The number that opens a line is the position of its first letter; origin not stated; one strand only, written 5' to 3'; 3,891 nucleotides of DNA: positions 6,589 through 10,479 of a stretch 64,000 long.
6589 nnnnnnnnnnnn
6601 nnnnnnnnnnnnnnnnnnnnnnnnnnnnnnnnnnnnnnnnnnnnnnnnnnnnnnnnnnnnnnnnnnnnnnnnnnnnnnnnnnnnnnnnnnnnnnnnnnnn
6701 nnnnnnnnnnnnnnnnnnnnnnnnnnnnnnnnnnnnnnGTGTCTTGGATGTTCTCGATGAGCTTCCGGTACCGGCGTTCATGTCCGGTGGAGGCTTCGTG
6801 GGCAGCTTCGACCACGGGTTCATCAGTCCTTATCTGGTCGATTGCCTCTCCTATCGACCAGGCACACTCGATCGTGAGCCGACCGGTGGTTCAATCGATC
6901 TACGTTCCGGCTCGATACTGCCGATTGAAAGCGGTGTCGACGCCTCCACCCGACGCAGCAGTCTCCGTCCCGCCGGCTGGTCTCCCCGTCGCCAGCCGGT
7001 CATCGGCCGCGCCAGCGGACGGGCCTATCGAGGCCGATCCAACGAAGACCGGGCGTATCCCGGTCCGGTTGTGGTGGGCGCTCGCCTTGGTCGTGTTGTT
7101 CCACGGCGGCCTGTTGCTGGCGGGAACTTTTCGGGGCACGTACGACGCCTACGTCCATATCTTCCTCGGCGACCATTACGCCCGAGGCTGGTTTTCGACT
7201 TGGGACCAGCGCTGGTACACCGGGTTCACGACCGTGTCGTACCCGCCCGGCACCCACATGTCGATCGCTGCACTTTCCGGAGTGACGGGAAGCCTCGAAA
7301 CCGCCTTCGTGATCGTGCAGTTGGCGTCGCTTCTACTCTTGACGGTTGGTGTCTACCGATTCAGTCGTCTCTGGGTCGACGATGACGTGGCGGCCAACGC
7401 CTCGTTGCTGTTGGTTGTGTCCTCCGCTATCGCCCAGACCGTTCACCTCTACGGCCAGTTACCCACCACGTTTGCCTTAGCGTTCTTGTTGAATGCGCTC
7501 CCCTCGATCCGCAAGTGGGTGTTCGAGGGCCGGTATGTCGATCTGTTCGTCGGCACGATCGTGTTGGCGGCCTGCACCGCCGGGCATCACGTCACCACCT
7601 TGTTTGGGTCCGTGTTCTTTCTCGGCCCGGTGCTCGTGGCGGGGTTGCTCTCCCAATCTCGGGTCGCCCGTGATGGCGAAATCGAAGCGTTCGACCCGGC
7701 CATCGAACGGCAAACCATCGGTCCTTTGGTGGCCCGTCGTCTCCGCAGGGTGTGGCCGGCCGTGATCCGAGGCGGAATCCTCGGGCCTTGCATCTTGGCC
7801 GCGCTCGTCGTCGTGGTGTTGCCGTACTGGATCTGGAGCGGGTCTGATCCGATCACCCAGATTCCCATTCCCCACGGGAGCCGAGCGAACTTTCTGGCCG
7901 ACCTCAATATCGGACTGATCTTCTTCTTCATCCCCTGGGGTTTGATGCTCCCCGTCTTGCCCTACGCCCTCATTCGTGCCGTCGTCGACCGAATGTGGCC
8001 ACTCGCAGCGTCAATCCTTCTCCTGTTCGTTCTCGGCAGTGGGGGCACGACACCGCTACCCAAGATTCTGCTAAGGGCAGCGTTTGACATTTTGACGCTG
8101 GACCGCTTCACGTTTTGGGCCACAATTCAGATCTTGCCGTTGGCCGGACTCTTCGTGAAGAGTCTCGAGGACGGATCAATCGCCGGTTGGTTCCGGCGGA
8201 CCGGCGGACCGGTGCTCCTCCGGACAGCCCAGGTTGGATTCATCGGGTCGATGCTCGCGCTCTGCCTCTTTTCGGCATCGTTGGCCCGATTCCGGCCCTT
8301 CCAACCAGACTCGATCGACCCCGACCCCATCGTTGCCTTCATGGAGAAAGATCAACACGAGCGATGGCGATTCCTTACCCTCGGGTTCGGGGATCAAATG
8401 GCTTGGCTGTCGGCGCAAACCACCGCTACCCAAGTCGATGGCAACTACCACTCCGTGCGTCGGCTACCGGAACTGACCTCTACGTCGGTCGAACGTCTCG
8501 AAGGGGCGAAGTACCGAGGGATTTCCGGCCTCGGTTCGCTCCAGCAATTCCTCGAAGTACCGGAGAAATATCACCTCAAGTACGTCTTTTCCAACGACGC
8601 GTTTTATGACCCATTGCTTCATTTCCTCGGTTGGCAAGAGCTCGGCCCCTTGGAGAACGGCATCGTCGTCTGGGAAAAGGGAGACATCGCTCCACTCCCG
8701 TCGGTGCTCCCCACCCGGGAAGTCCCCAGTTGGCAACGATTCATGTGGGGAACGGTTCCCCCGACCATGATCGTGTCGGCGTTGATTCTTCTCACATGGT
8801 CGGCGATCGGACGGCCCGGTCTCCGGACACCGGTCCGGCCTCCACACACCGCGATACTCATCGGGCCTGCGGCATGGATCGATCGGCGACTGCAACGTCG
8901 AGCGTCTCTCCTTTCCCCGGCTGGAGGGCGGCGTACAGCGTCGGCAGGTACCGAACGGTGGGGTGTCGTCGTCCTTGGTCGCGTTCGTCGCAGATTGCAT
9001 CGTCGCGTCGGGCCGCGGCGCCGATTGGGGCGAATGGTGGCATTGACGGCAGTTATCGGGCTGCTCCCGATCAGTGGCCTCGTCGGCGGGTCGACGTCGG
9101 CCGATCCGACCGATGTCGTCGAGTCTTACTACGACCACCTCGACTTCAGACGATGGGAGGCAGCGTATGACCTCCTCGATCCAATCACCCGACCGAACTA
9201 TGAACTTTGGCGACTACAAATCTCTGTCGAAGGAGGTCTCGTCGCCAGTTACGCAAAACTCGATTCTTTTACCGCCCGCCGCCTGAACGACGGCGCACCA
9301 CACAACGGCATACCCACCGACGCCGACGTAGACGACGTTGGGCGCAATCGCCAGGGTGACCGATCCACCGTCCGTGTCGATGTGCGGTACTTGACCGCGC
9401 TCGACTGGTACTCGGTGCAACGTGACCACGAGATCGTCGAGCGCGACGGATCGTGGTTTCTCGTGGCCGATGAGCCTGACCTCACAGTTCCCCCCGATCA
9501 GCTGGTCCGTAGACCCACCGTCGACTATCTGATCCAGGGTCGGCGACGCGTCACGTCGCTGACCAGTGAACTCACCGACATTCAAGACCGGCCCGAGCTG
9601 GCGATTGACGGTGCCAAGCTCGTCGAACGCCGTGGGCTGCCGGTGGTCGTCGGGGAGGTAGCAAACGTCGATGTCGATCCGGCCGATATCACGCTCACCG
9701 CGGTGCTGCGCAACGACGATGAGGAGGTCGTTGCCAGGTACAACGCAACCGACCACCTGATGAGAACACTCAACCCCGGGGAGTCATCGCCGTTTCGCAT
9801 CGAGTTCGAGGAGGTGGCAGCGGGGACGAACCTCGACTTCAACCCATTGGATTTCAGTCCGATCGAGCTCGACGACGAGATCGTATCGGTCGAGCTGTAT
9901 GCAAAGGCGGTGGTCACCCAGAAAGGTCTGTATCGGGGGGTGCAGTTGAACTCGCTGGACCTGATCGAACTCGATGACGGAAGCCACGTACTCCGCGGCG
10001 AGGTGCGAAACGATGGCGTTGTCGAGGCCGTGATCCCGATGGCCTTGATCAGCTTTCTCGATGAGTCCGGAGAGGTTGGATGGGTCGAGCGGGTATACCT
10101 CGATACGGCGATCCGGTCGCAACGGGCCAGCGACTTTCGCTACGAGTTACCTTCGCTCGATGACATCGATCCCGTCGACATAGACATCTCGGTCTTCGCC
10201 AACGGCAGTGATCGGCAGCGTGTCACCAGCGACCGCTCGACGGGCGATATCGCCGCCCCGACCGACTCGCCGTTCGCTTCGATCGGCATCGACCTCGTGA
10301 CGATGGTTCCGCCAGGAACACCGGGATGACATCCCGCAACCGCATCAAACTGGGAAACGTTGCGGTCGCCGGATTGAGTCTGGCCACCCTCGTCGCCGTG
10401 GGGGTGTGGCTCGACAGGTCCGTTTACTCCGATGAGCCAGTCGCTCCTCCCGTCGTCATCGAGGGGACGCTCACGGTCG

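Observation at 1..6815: H-NOX flanked by two histidine kinases and chained to GT4-flippase-GT2: candidate gas-controlled surface-glycan operon with no canonical output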

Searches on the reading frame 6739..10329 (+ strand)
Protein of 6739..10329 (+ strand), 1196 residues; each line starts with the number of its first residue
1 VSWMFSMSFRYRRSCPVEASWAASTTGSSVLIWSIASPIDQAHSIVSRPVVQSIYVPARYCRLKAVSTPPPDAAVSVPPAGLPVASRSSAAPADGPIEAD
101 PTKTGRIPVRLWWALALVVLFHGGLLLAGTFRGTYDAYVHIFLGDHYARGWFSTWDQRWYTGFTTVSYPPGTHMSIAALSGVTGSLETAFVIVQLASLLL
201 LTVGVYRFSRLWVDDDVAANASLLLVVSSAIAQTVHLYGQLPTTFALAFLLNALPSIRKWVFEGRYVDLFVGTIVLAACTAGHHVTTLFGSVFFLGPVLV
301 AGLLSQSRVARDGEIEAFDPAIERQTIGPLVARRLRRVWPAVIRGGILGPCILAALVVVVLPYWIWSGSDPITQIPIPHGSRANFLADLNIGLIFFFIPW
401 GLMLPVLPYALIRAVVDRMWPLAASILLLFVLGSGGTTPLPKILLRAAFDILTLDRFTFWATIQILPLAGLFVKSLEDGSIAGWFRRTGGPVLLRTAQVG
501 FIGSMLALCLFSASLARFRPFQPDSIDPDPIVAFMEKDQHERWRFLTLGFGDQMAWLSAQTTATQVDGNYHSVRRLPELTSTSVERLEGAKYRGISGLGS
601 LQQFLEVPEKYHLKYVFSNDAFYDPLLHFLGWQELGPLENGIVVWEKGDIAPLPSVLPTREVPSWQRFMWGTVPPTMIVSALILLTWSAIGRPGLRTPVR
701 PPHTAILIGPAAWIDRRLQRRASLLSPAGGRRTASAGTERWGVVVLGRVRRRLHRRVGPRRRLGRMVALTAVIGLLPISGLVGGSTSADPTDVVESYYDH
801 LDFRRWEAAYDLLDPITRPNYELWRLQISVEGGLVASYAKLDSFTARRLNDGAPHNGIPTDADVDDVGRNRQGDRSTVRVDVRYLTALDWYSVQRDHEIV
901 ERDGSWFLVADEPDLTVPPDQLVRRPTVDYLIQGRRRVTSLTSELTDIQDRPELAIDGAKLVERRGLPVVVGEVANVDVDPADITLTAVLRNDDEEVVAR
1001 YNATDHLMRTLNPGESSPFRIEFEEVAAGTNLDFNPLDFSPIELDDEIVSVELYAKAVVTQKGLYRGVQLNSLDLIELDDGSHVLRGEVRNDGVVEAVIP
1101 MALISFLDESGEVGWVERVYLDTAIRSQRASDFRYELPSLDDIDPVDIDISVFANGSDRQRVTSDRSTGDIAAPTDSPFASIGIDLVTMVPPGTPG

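Call 9: search_protein_families(library=pfam, proteins=[window:6739-10329:+], max_evalue=0.01)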
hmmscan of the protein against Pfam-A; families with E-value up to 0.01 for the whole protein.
window:6739-10329:+ (1196 aa): 0 families

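Call 37: search_protein_families(library=ncbifam, proteins=[window:7039-10329:+], max_evalue=0.001)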
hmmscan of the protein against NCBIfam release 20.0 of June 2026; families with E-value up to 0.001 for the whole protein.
window:7039-10329:+ (1096 aa): 0 families

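Call 40: find_homologous_proteins(query=window:7039-10329:+, max_evalue=0.00001)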
Query window:7039-10329:+ (1096 aa): 2512 proteins with E <= 0.00001 among 8000 candidates; the best 120 are listed.
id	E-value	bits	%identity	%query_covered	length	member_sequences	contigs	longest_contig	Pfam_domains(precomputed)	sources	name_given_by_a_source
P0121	0.0e+0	2488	100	100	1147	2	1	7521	-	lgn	-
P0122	0.0e+0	1930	78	99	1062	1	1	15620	-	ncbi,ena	-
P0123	0.0e+0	1729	71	99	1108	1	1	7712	-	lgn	-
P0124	0.0e+0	1709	70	99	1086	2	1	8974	-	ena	-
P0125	0.0e+0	1680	69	99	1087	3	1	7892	-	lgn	-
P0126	0.0e+0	1678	69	99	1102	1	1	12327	-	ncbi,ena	-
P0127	0.0e+0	1668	68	99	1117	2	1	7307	-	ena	-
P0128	0.0e+0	1667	70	99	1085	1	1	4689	-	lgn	-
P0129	0.0e+0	1654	69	99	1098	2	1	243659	-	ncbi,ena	-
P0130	0.0e+0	1646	69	97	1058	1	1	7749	-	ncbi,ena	-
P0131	0.0e+0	1615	67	99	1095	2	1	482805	-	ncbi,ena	-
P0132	0.0e+0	1611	67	99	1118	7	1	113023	PF10131.16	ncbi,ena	-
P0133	0.0e+0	1597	67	99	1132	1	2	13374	-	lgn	-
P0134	0.0e+0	1591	67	99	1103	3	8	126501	PF10131.16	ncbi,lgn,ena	-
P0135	0.0e+0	1582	67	99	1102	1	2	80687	PF10131.16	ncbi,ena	-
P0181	1.1e-297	1009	46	99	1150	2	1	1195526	-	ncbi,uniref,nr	ncbi:hypothetical protein [Actinoplanes sp. NBRC 101535]|uniref:hypothetical protein n=1 Tax=Actinop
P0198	1.9e-292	991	46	98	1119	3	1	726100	-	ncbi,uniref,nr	ncbi:hypothetical protein R2Q81_11595 [Microbacterium aquimaris]|uniref:hypothetical protein n=1 Tax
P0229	2.6e-287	974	46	97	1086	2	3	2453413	-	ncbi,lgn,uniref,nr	ncbi:MAG: hypothetical protein HXX08_20715 [Chloroflexi bacterium]|uniref:Uncharacterized protein n=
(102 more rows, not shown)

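Call 41: find_encoding_contigs(protein=P0198, flank=10000, max_places=1)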
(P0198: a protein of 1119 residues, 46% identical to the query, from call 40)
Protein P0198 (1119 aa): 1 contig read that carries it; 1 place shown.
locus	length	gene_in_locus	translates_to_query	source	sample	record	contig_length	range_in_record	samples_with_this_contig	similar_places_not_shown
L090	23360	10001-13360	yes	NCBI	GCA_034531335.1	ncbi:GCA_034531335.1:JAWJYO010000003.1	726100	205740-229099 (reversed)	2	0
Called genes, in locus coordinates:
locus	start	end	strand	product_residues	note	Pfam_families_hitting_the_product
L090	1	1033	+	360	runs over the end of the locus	PF00535:Glycos_transf_2, PF04138:GtrA_DPMS_TM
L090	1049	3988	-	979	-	PF00512:HisKA, PF02518:HATPase_c, PF00072:Response_reg, PF24896:Receiver_CRE1 (faint), PF00072:Response_reg, PF01627:Hpt (weak)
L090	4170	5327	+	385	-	PF00534:Glycos_transf_1, PF13692:Glyco_trans_1_4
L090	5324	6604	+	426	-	PF01943:Polysacc_synt, PF13440:Polysacc_synt_3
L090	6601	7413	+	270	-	PF00535:Glycos_transf_2, PF10111:Glyco_tranf_2_2 (weak), PF13641:Glyco_tranf_2_3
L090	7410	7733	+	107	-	PF01740:STAS, PF13466:STAS_2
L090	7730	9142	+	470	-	PF07228:SpoIIE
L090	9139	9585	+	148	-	PF13466:STAS_2, PF01740:STAS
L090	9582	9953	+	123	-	PF00072:Response_reg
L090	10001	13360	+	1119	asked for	-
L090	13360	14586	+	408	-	-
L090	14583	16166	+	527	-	-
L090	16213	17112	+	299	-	-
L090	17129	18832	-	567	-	PF00501:AMP-binding, PF13193:AMP-binding_C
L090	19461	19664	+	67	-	PF00313:CSD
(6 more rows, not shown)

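Call 42: find_encoding_contigs(protein=P0181, flank=10000, max_places=1)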
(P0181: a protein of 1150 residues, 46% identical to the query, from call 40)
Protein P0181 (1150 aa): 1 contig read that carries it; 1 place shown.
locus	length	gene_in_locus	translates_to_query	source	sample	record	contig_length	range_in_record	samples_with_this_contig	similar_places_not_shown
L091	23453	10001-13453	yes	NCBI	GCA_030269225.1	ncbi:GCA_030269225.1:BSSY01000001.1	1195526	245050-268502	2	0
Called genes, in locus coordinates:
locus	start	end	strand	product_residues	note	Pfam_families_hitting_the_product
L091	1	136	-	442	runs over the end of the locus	PF07992:Pyr_redox_2, PF00070:Pyr_redox (weak), PF22366:NDH2_C (weak)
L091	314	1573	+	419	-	PF00534:Glycos_transf_1, PF13692:Glyco_trans_1_4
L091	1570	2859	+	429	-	PF01943:Polysacc_synt, PF13440:Polysacc_synt_3 (weak)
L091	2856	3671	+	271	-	PF00535:Glycos_transf_2, PF10111:Glyco_tranf_2_2, PF13641:Glyco_tranf_2_3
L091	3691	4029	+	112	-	PF01740:STAS, PF13466:STAS_2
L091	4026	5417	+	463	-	PF07228:SpoIIE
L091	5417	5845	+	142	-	PF13581:HATPase_c_2, PF02518:HATPase_c (weak)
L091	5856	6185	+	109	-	PF01740:STAS, PF13466:STAS_2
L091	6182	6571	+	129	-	PF00072:Response_reg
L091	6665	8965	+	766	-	PF00041:fn3 (faint)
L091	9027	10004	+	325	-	PF03372:Exo_endo_phos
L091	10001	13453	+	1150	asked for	-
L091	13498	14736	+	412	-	PF09134:Invasin_D3 (faint)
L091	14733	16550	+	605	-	-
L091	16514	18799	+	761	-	PF00512:HisKA, PF02518:HATPase_c, PF00072:Response_reg, PF01627:Hpt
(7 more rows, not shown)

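Call 43: find_encoding_contigs(protein=P0229, flank=10000, max_places=1)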
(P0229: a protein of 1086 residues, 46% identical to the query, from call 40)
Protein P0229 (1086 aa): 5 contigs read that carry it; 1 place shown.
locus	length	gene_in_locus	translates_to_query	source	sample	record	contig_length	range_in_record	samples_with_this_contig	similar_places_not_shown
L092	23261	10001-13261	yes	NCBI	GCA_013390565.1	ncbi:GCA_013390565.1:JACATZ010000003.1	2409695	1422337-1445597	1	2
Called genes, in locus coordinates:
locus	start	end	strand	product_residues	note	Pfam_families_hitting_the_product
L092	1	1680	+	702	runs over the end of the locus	PF03190:Thioredox_DsbH, PF13098:Thioredoxin_2 (weak), PF13899:Thioredoxin_7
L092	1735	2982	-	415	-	PF00462:Glutaredoxin, PF00890:FAD_binding_2 (weak), PF01946:Thi4 (weak), PF07992:Pyr_redox_2, PF12831:FAD_oxidored, PF13450:NAD_binding_8 (weak), PF13738:Pyr_redox_3, PF00070:Pyr_redox, +3 more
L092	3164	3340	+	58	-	-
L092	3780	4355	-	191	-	PF13328:HD_4, PF01966:HD (weak)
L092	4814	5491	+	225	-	-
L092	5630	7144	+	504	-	-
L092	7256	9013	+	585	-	PF00072:Response_reg, PF01590:GAF (weak), PF13185:GAF_2 (weak), PF00512:HisKA, PF02518:HATPase_c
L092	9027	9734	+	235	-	PF00072:Response_reg, PF00486:Trans_reg_C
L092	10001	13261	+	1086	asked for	-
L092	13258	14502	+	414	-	PF09134:Invasin_D3 (faint)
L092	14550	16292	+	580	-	PF00150:Cellulase, PF26410:GH5_mannosidase (faint)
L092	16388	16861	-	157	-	PF03779:SPW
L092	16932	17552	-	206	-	PF07681:DoxX (faint)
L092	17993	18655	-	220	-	PF11303:DUF3105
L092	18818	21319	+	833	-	PF17389:Bac_rhamnosid6H, PF22422:MGH1-like_GH, PF01204:Trehalase (weak)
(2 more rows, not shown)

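Call 47: search_solved_structures(query=A2, max_evalue=1)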
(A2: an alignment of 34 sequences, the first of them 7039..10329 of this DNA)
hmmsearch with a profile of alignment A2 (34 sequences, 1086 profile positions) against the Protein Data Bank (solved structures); distinct sequences matched with E-value up to 1: 23.
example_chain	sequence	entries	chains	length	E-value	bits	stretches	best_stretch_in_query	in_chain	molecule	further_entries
2zed_A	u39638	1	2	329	0.46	11.7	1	45-77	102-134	Glutaminyl-peptide cyclotransferase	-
7cm0_A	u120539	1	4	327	0.53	11.5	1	45-76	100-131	Glutaminyl-peptide cyclotransferase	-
7coz_A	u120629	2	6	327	0.53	11.5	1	45-76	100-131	Glutaminyl-peptide cyclotransferase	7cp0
2zel_A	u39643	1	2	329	0.53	11.5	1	45-76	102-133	Glutaminyl-peptide cyclotransferase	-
2zeg_A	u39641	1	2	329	0.53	11.5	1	45-76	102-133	Glutaminyl-peptide cyclotransferase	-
2zem_A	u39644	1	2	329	0.53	11.5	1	45-76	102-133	Glutaminyl-peptide cyclotransferase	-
2zen_A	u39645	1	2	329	0.53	11.5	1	45-76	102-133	Glutaminyl-peptide cyclotransferase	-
2zeo_A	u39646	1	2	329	0.53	11.5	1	45-76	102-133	Glutaminyl-peptide cyclotransferase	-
2afu_A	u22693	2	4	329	0.53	11.5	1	45-76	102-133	Glutaminyl-peptide cyclotransferase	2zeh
2zep_A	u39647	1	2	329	0.53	11.5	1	45-76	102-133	Glutaminyl-peptide cyclotransferase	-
2zef_A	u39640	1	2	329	0.53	11.5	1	45-76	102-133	Glutaminyl-peptide cyclotransferase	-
2afm_A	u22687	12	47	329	0.53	11.5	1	45-76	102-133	Glutaminyl-peptide cyclotransferase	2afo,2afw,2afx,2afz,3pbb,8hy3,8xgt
3pbe_A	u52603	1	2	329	0.53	11.5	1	45-76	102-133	Glutaminyl-peptide cyclotransferase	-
6yi1_A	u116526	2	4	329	0.53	11.5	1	45-76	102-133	Glutaminyl-peptide cyclotransferase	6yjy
4yu9_A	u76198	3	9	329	0.53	11.5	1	45-76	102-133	Glutaminyl-peptide cyclotransferase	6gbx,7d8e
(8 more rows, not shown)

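Call 64: predict_structure(alignment_id=A2)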
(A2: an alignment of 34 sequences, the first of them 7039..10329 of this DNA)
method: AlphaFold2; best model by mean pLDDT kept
length: 1096 residues; sequences in the alignment: 34
mean_pLDDT: 78.6   pTM: 0.74
mean pLDDT of the five models: 78.6, 77.3, 74.9, 74.5, 72.8
residues with pLDDT >= 90: 371; 70-90: 456; 50-70: 130; < 50: 139
segments of 3 or more residues with pLDDT < 50: 1-4, 60-63, 271-275, 468-499, 629-638, 751-772, 818-849, 926-942, 1057-1063
pLDDT, mean of each block of 10 residues (from residue 1): 63 97 92 78 80 55 56 90 91 96 97 95 96 89 94 95 91 96 89 95 89 73 85 91 92 90 68 51 85 91 92 90 96 90 85 87 96 92 87 91 93 75 66 80 79 66 57 41 43 42 74 85 86 86 85 71 79 91 92 61 61 89 70 46 71 74 78 63 62 89 83 92 77 71 81 42 42 77 81 87 89 63 33 31 38 86 88 90 89 86 85 92 57 40 71 89 87 91 91 87 92 91 84 89 88 65 62 90 91 63
secondary structure, 60 per line:
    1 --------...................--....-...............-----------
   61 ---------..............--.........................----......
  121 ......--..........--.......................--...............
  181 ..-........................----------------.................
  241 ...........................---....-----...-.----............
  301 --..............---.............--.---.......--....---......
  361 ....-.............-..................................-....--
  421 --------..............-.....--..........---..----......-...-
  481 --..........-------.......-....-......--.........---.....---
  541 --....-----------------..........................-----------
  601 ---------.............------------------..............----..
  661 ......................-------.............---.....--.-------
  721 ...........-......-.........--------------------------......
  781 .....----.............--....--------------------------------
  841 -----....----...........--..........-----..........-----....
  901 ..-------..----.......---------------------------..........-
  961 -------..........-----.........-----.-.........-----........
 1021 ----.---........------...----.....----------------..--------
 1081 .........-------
elements in order (helices of 4 or more, strands of 3 or more residues): H9-27 H30-33 H35-49 H70-83 H86-110 H115-126 H129-138 H141-163 H166-182 H184-207 H224-267 H271-274 H289-300 H303-316 H320-332 H339-345 H348-351 H355-364 H366-378 H380-413 H415-418 H429-442 E444-448 H451-460 H470-475 H483-492 H500-506 H508-511 E513-518 H521-529 E533-537 E543-546 H564-589 H610-622 H641-654 H659-682 H690-702 H706-710 H721-731 H733-738 E740-748 E775-785 E790-802 E805-808 H846-849 E854-864 E867-876 E882-891 E897-902 E916-922 E950-959 E968-977 E983-991 E999-1007 E1013-1020 E1029-1036 E1043-1045 E1050-1054 E1081-1089

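Call 66: fold_search(model_id=the predicted structure, library=pdb)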
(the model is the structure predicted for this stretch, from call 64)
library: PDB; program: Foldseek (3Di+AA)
matches with E <= 10: 1446; with E <= 0.001: 28
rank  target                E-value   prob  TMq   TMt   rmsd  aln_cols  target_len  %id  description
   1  5gmy_A                1.6e-06  1.00  0.26  0.32  16.0       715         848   13  Crystal structure of the Archaeoglobus fulgidus oligosaccharyltransferase (O29867_ARCFU) tethered with an acceptor pep (released 2017-02-01)
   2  7e9s_A                2.0e-06  1.00  0.28  0.34  15.5       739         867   11  Archaeal oligosaccharyltransferase AglB from Archaeoglobus fulgidus in complex with an inhibitory peptide and a dolich (released 2021-09-08)
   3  6s7t_A                3.4e-06  1.00  0.29  0.42  12.7       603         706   11  Cryo-EM structure of human oligosaccharyltransferase complex OST-B (released 2019-12-18)
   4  3wak                  3.9e-06  1.00  0.29  0.35  16.9       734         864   13  Crystal structure of the Archaeoglobus fulgidus oligosaccharyltransferase (O29867_ARCFU) in the apo form (released 2013-10-30)
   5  8b6l_I                5.6e-06  1.00  0.28  0.42  12.4       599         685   13  Subtomogram average of the human Sec61-TRAP-OSTA-translocon (released 2022-12-07)
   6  8agc_A                6.9e-06  1.00  0.28  0.41  16.1       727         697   12  Structure of yeast oligosaccharylransferase complex with lipid-linked oligosaccharide and non-acceptor peptide bound (released 2022-12-07)
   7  8age_A                7.2e-06  1.00  0.31  0.49  10.2       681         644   11  Structure of yeast oligosaccharylransferase complex with acceptor peptide bound (released 2022-12-07)
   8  7oci_F                1.4e-05  1.00  0.31  0.49  19.1       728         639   11  Cryo-EM structure of yeast Ost6p containing oligosaccharyltransferase complex (released 2022-02-16)
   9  8agb_A                1.5e-05  1.00  0.31  0.49  21.8       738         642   10  Structure of yeast oligosaccharylransferase complex with lipid-linked oligosaccharide bound (released 2022-12-07)
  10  6s7o_A                1.6e-05  1.00  0.30  0.46   9.7       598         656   13  Cryo-EM structure of human oligosaccharyltransferase complex OST-A (released 2019-12-18)
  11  3waj                  1.9e-05  1.00  0.28  0.37  26.2       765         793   12  Crystal structure of the Archaeoglobus fulgidus oligosaccharyltransferase (O29867_ARCFU) complex with Zn and sulfate (released 2013-10-30)
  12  6ezn_F                3.2e-05  1.00  0.29  0.46  14.6       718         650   11  Cryo-EM structure of the yeast oligosaccharyltransferase (OST) complex (released 2018-01-17)
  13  6c26_A                4.4e-05  1.00  0.28  0.45  14.3       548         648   10  The Cryo-EM structure of a eukaryotic oligosaccharyl transferase complex (released 2018-01-31)
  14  6ftg_5                5.5e-05  1.00  0.28  0.45  10.3       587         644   13  Subtomogram average of OST-containing ribosome-translocon complexes from canine rough microsomal membranes (released 2018-03-21)
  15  8if8_B                1.3e-04  1.00  0.27  0.43  10.0       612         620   13  Arabinosyltransferase AftA (released 2023-05-31)
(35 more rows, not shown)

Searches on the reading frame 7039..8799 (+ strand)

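Call 39: search_protein_families(library=pfam, proteins=[window:7039-8799:+], max_evalue=1)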
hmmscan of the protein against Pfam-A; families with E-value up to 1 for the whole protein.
window:7039-8799:+ (587 aa): 1 family
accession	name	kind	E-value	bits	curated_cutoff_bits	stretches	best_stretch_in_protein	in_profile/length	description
PF10131.15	PTPS_related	-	0.0062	15.5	26.4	1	73-196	9-133/621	6-pyruvoyl-tetrahydropterin synthase related domain; membrane protein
